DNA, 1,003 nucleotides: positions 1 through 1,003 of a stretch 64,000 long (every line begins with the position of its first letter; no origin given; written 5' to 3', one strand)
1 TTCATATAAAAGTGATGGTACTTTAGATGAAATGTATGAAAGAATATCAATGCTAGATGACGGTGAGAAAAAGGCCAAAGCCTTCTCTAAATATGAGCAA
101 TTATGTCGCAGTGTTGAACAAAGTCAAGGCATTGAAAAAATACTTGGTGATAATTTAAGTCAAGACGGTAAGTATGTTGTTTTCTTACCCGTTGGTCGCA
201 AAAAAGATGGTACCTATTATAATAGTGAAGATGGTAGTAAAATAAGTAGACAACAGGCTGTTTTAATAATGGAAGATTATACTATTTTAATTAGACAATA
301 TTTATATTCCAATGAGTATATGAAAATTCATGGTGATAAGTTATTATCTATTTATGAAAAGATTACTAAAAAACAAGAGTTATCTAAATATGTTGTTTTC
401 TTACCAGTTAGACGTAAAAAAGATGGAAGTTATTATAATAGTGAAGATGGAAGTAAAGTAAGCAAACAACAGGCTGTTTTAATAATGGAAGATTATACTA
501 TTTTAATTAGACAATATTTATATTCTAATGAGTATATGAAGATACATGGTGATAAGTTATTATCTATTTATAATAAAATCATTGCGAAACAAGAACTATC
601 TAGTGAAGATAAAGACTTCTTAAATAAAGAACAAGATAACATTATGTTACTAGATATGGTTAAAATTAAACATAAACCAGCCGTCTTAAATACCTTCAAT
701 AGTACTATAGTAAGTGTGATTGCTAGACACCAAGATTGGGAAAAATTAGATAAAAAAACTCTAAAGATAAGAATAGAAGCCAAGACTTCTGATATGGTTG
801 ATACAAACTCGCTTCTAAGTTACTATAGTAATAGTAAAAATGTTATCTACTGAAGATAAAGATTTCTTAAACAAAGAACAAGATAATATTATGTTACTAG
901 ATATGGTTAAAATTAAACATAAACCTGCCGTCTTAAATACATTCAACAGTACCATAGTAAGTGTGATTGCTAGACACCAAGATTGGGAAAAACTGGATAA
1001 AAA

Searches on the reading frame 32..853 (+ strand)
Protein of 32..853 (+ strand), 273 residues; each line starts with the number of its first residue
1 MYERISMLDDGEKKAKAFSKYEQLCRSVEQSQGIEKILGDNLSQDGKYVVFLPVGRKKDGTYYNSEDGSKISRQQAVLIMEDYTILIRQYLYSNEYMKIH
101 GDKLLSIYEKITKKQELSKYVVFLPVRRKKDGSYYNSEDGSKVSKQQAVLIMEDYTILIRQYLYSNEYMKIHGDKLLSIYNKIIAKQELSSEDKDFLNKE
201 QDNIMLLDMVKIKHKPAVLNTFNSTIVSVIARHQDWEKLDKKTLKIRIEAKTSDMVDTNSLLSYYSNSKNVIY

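Call 8: search_protein_families(library=pfam, proteins=[window:32-853:+], max_evalue=0.001)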
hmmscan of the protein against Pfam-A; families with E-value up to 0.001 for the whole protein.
window:32-853:+ (273 aa): 1 family
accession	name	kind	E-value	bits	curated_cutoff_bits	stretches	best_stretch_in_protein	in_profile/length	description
PF22622.2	MFE-2_hydrat-2_N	-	8.1e-05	22.9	27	0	94-160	63-129/130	MFE-2 hydratase 2 N-terminal domain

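Call 78: find_encoding_contigs(protein=window:32-853:+, flank=10000, max_places=3)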
Protein window:32-853:+ (273 aa): no gene with exactly this product is on record in the collection.
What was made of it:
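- On Type IV pilin / type-4-filament subunit: The rest of this genome was not accessible (call 78).
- The rest of this genome could not be read (call 78).
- Tried and rejected: Extending the window by looking up its first ORF failed, because there was no exact match (call 78).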
